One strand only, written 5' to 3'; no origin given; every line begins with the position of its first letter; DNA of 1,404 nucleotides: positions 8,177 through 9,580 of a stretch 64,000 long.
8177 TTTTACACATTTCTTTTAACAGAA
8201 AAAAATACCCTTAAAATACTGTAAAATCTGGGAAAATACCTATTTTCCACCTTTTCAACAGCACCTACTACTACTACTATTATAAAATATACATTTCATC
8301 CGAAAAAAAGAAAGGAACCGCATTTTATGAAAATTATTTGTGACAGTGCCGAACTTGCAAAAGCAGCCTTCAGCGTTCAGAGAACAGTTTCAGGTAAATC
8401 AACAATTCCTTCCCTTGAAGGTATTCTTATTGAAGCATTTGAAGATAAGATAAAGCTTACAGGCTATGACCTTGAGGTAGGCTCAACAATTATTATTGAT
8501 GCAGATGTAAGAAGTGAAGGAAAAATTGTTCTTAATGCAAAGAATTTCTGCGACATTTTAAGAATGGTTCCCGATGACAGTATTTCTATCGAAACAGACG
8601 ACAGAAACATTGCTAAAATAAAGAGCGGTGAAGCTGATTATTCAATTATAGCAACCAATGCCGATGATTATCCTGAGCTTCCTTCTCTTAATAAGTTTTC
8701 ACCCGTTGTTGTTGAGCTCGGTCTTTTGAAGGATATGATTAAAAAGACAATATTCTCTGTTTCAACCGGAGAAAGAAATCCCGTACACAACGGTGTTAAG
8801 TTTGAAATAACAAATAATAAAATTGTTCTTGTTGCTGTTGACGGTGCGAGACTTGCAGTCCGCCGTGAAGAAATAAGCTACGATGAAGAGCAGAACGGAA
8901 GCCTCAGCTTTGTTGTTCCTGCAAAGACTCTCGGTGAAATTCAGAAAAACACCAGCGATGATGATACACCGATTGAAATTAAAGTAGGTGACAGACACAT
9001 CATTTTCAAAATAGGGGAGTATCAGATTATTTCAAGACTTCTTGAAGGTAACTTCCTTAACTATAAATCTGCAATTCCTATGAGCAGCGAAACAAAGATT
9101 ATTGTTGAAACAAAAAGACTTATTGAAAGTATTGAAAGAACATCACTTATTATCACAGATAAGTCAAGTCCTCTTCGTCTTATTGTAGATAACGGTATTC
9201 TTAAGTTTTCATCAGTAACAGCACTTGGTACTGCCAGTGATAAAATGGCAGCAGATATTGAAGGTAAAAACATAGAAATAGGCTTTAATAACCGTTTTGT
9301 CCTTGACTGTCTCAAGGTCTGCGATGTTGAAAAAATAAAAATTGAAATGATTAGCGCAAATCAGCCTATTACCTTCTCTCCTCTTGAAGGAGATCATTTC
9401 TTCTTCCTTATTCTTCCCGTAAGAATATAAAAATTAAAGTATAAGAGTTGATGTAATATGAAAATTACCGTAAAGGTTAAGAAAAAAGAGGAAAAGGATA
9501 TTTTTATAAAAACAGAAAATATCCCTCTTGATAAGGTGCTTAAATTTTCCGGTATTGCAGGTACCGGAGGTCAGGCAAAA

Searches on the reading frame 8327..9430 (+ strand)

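Call 19: search_protein_families(library=ncbifam, proteins=[window:8327-9430:+], max_evalue=0.00001)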
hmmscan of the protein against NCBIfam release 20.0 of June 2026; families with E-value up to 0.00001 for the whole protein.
window:8327-9430:+ (367 aa): 4 families
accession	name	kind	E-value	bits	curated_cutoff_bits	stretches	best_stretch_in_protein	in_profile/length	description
TIGR00663.1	dnan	equivalog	1.2e-83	281.1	137.65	1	1-366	1-366/367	DNA polymerase III subunit beta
NF004184.0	PRK05643.3-2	equivalog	1.4e-46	159.2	443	1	1-366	1-374/375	DNA polymerase III subunit beta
NF011508.0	PRK14946.1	equivalog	6.3e-16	58.5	513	1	27-339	26-338/366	DNA polymerase III subunit beta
NF002222.0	PRK01115.1-5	subfamily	4.8e-06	26.3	207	0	156-301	24-170/245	DNA polymerase sliding clamp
